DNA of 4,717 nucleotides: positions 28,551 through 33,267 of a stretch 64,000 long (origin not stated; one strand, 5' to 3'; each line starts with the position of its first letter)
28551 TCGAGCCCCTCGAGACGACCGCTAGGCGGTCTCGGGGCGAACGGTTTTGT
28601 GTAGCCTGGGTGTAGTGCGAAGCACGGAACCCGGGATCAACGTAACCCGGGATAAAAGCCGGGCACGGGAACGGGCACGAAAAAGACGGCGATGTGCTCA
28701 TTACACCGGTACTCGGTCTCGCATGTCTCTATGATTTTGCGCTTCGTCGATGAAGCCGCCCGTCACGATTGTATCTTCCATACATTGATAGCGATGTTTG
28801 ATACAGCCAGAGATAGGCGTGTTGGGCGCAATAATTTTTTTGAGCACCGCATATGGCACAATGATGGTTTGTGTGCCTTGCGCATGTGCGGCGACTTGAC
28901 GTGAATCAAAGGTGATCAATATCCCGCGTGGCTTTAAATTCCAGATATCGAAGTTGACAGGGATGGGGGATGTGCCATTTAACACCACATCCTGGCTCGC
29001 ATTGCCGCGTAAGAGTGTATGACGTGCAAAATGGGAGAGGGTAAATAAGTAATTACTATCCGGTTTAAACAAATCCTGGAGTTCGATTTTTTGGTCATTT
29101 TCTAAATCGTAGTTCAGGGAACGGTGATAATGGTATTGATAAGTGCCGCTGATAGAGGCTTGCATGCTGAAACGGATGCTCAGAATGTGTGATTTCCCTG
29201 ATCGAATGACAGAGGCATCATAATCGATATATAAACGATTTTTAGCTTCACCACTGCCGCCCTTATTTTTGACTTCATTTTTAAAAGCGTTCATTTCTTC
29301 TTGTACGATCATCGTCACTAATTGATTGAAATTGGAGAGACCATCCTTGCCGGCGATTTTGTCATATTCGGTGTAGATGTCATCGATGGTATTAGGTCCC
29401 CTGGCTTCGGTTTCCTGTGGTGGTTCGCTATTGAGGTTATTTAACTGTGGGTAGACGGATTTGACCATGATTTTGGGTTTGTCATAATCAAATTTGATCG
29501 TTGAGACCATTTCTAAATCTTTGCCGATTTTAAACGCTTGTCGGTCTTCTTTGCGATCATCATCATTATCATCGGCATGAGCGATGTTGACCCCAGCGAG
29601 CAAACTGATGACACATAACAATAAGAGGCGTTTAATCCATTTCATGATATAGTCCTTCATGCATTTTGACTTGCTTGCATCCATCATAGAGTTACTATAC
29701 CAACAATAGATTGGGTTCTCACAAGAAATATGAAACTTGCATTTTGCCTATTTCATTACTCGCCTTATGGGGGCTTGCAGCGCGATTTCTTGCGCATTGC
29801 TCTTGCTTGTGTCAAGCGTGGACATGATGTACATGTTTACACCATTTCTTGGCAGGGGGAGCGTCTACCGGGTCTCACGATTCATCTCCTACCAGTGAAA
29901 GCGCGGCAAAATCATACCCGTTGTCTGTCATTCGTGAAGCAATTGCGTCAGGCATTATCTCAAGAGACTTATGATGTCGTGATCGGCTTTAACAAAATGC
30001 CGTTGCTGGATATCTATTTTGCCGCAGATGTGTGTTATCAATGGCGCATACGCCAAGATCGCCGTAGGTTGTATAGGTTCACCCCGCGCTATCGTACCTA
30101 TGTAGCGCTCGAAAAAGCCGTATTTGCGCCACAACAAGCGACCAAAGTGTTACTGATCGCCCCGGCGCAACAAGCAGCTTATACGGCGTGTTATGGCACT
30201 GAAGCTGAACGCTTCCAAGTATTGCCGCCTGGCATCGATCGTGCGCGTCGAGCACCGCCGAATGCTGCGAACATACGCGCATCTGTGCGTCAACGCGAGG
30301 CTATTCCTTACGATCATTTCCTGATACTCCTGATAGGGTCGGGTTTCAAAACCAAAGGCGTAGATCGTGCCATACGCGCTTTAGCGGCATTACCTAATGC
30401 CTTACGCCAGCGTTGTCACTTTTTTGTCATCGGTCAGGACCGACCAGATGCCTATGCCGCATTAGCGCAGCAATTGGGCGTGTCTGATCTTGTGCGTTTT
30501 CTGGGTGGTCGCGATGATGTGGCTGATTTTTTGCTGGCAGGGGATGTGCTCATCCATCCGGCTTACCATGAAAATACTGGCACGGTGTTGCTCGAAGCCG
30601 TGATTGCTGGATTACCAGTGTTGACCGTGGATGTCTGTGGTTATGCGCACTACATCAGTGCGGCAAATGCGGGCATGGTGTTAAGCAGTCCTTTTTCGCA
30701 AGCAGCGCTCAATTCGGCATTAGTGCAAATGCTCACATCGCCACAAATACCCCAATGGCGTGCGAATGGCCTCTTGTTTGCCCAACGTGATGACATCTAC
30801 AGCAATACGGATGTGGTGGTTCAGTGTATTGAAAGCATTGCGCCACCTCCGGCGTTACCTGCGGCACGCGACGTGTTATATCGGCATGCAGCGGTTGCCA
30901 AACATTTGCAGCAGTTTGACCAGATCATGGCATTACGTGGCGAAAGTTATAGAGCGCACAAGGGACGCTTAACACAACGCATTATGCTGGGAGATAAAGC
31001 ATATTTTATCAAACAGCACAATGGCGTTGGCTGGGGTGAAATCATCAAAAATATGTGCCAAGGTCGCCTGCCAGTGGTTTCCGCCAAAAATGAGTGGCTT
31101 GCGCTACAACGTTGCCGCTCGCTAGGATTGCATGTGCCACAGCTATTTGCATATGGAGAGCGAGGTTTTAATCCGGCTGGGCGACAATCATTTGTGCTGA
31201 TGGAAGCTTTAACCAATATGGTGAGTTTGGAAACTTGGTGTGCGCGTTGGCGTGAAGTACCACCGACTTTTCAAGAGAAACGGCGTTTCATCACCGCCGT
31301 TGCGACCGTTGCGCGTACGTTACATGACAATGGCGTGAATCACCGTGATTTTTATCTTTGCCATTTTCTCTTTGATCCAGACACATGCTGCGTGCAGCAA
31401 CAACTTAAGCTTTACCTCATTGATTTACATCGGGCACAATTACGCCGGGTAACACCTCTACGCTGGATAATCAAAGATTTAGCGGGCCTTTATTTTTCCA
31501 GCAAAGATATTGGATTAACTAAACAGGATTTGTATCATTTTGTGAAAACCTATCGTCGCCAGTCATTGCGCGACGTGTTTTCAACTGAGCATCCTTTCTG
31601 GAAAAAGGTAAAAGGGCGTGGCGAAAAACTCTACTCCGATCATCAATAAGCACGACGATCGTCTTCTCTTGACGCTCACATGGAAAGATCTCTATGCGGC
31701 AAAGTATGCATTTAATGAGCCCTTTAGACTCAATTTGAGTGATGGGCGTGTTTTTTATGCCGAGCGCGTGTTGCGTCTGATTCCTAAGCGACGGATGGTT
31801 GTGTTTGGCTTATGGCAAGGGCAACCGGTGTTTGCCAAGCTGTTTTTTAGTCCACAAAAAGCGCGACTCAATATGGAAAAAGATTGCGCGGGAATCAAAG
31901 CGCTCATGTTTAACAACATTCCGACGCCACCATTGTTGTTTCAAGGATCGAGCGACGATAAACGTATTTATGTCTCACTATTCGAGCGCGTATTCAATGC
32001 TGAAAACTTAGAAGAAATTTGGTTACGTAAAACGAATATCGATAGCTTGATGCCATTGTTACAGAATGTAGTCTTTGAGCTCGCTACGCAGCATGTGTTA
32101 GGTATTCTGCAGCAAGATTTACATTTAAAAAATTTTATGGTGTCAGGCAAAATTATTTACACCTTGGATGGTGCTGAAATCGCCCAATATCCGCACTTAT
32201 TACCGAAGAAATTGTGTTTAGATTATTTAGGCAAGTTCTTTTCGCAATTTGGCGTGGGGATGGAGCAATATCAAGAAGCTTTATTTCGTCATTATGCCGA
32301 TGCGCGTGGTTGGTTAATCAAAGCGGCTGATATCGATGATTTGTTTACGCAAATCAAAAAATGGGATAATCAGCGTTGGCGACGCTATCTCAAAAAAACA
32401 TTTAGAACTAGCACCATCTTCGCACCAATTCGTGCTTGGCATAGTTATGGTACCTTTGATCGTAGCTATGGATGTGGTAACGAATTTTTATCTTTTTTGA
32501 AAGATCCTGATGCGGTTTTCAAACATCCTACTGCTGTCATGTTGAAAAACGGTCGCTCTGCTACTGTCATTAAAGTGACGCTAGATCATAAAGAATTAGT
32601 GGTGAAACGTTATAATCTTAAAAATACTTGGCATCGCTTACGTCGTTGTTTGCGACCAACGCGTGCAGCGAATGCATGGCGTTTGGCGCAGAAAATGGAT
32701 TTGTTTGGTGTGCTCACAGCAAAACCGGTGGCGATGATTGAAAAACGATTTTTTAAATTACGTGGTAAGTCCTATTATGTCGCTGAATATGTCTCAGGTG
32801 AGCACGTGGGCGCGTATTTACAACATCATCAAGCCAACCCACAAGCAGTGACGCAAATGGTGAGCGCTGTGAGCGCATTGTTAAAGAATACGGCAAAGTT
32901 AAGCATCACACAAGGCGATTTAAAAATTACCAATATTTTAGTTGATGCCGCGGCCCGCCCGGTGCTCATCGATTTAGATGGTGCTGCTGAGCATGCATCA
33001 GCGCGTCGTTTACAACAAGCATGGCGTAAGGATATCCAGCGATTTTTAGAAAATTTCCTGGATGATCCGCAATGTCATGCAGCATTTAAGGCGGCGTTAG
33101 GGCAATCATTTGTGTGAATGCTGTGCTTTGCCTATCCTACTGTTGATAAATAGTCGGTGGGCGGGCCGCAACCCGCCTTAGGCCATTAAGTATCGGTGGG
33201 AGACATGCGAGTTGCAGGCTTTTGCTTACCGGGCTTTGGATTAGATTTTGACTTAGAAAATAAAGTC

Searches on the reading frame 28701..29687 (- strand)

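Call 66: search_protein_families(library=pfam, proteins=[window:28701-29687:-], max_evalue=0.00001)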
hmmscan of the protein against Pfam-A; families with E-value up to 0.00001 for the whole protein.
window:28701-29687:- (328 aa): 1 family
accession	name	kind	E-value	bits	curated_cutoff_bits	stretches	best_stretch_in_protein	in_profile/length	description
PF11738.13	DUF3298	-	5.9e-08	34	24.1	1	204-280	1-84/84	Protein of unknown function (DUF3298)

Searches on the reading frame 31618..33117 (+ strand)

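Call 66: search_protein_families(library=pfam, proteins=[window:31618-33117:+], max_evalue=0.00001)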
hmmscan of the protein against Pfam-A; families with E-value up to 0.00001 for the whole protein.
window:31618-33117:+ (499 aa): 1 family
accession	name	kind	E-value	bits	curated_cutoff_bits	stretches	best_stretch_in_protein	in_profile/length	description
PF06293.20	Kdo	-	3.7e-10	40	21.3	1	310-480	14-190/207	Lipopolysaccharide kinase (Kdo/WaaP) family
